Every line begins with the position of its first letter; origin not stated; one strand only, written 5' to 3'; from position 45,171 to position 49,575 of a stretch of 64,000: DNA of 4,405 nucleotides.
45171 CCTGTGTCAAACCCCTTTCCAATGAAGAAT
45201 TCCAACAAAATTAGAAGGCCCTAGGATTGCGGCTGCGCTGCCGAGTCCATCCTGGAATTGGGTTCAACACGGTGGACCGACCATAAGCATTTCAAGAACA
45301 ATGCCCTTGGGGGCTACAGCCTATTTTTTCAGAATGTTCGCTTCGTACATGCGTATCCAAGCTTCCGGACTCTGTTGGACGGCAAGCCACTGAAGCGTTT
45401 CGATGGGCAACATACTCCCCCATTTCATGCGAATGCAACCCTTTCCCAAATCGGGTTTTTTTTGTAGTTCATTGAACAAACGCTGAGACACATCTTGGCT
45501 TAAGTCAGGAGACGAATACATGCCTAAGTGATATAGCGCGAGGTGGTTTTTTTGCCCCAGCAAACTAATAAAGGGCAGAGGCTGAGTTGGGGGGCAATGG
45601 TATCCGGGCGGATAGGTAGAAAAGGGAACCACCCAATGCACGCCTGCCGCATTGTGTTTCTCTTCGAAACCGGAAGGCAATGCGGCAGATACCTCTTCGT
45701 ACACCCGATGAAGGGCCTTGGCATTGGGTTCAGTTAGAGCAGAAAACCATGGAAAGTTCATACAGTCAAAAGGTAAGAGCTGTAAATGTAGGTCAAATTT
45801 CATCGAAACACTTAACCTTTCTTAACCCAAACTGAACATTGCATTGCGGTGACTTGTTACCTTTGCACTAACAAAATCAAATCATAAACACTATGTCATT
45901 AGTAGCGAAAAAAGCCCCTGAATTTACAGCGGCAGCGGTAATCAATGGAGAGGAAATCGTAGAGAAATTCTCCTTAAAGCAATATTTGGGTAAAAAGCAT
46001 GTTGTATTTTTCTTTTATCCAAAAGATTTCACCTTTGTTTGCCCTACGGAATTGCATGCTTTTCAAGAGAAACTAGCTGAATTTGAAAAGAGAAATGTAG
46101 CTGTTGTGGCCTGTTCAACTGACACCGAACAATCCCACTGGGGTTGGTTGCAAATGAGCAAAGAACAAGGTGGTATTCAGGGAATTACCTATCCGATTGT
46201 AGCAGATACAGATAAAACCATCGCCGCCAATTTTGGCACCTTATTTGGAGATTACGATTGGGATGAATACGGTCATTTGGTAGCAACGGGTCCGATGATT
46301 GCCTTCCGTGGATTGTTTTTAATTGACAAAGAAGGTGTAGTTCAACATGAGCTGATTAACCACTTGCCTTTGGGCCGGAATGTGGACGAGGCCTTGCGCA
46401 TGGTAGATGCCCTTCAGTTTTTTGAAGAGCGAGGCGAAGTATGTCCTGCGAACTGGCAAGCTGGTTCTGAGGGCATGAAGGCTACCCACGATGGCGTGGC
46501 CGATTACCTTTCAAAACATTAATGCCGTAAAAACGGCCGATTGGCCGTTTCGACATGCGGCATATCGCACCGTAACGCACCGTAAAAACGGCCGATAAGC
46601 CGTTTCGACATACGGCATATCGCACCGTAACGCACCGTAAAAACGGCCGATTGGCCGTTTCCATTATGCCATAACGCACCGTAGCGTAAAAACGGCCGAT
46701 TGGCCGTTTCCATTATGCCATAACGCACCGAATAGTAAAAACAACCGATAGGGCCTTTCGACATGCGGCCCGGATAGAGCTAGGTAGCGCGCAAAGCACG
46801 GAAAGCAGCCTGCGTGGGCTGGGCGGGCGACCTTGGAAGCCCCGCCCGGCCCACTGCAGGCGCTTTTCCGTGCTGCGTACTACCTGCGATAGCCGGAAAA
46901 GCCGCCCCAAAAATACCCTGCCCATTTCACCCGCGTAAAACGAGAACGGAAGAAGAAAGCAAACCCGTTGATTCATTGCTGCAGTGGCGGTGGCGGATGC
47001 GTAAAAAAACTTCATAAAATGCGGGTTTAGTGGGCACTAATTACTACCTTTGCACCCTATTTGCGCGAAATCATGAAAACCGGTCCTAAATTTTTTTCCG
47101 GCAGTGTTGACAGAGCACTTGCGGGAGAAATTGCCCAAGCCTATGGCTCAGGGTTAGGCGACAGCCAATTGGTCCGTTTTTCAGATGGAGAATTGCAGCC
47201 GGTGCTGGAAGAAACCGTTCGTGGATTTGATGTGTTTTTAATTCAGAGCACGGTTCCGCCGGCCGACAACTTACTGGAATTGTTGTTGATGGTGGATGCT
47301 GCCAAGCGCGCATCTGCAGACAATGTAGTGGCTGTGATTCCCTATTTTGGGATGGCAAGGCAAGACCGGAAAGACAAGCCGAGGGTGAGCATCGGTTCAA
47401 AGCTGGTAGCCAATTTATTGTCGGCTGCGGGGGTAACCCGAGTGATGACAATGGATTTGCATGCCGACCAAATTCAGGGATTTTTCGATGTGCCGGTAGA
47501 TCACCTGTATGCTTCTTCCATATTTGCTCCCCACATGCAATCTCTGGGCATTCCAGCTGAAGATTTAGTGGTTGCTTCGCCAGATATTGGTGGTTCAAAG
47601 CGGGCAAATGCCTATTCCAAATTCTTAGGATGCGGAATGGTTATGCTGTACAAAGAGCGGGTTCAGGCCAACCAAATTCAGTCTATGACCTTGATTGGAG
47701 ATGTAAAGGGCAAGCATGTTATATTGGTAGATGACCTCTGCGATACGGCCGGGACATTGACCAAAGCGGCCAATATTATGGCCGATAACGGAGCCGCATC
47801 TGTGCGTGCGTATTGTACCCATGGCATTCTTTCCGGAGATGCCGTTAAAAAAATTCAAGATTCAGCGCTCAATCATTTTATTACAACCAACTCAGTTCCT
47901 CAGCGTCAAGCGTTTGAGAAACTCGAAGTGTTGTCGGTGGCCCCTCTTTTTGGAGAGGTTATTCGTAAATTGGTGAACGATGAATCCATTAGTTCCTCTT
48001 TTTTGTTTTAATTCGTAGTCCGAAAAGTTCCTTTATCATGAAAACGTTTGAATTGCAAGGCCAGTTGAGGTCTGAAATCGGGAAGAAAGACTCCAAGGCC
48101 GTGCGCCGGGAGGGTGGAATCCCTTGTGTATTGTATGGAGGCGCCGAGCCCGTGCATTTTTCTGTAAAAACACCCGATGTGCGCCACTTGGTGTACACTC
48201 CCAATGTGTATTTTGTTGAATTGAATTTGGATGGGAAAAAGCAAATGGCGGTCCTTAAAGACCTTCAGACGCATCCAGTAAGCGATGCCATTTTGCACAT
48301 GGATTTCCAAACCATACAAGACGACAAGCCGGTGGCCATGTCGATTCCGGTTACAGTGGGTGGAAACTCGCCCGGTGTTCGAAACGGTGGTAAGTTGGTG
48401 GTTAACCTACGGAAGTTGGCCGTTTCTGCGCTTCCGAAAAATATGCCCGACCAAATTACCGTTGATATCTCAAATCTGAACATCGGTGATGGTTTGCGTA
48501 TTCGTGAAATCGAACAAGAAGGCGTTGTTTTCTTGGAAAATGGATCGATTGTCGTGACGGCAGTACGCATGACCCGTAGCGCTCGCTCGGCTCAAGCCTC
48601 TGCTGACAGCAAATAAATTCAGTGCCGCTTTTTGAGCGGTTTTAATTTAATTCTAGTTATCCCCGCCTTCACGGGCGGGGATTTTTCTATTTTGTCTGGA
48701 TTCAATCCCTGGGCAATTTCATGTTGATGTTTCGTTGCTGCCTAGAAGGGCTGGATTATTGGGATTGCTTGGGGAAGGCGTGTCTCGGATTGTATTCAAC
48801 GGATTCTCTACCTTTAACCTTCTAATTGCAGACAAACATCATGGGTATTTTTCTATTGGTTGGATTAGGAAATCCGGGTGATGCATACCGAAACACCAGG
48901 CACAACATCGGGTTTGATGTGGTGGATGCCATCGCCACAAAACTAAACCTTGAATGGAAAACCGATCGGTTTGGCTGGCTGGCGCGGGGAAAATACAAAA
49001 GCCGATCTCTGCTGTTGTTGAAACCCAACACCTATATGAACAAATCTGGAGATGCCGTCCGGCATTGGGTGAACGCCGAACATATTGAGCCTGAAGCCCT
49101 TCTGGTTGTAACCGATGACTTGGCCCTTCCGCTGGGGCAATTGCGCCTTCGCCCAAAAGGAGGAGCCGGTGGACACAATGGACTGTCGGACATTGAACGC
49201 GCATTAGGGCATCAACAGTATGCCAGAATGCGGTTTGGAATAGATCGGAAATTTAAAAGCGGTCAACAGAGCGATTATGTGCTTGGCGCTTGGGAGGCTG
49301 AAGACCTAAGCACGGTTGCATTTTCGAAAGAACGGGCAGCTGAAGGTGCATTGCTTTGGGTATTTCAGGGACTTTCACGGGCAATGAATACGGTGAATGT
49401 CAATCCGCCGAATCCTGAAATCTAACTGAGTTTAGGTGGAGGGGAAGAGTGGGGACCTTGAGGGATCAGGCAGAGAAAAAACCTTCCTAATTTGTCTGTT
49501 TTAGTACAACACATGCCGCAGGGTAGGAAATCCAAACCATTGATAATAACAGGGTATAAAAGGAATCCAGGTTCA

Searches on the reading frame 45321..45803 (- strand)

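Call 90: search_protein_families(library=pfam, proteins=[window:45321-45803:-], max_evalue=0.0001)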
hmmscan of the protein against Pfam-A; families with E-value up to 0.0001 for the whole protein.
window:45321-45803:- (160 aa): 1 family
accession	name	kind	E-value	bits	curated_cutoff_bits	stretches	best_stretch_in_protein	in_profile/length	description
PF08818.16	DUF1801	-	3.5e-05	24.6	27.2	1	31-140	5-80/85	Domain of unknown function (DU1801)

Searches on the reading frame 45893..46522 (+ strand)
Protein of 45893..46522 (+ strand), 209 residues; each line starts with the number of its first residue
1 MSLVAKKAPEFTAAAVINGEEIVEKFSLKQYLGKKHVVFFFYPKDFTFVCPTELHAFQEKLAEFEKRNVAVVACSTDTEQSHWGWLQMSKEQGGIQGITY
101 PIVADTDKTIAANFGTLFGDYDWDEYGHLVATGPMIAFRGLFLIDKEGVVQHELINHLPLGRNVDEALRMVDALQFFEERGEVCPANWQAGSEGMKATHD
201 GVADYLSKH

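Call 35: find_encoding_contigs(protein=window:45893-46522:+, flank=3000, max_places=10)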
Protein window:45893-46522:+ (209 aa): 17 contigs read that carry it; 3 places shown.
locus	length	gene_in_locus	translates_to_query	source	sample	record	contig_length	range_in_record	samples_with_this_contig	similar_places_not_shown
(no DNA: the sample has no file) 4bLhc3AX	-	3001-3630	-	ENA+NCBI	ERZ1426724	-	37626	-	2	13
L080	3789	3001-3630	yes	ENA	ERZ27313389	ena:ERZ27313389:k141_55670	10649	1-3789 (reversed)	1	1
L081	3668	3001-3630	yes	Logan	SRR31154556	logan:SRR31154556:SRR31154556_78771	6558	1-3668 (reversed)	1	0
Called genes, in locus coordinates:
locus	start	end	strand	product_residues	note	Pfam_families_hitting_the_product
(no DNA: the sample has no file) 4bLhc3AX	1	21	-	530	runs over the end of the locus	PF07676:PD40 (weak), PF13620:CarboxypepD_reg (weak)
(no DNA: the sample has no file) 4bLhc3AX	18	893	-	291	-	PF00763:THF_DHG_CYH, PF02882:THF_DHG_CYH_C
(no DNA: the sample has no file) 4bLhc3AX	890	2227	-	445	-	PF02881:SRP54_N, PF06414:Zeta_toxin (weak), PF00448:SRP54, PF02978:SRP_SPB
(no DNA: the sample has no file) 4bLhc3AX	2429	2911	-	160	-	-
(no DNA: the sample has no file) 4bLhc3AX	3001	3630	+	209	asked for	PF00578:AhpC-TSA, PF08534:Redoxin, PF10417:1-cysPrx_C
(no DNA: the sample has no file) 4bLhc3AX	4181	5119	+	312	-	PF13793:Pribosyltran_N, PF00156:Pribosyltran, PF14572:Pribosyl_synth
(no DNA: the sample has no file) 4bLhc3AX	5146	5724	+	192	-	PF01386:Ribosomal_L25p, PF14693:Ribosomal_TL5_C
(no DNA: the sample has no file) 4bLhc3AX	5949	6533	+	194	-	PF01195:Pept_tRNA_hydro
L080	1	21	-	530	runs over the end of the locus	PF07676:PD40 (weak), PF13620:CarboxypepD_reg (weak)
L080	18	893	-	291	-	PF00763:THF_DHG_CYH, PF02882:THF_DHG_CYH_C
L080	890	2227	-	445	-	PF02881:SRP54_N, PF06414:Zeta_toxin (weak), PF00448:SRP54, PF02978:SRP_SPB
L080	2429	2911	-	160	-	-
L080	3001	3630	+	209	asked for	PF00578:AhpC-TSA, PF08534:Redoxin, PF10417:1-cysPrx_C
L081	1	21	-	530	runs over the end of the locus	PF07676:PD40 (weak), PF13620:CarboxypepD_reg (weak)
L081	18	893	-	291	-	PF00763:THF_DHG_CYH, PF02882:THF_DHG_CYH_C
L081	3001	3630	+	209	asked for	PF00578:AhpC-TSA, PF08534:Redoxin, PF10417:1-cysPrx_C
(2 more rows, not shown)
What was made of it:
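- Checked: For three (folD, ffh, L25) I rely on the precomputed Pfam annotation in call 35.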

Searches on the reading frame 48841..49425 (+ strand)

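Call 90: search_protein_families(library=pfam, proteins=[window:48841-49425:+], max_evalue=0.0001)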
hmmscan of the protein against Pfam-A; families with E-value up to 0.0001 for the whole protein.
window:48841-49425:+ (194 aa): 1 family
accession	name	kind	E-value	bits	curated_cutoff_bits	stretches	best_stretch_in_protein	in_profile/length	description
PF01195.25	Pept_tRNA_hydro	-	6.4e-60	202.6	27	1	5-186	1-183/183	Peptidyl-tRNA hydrolase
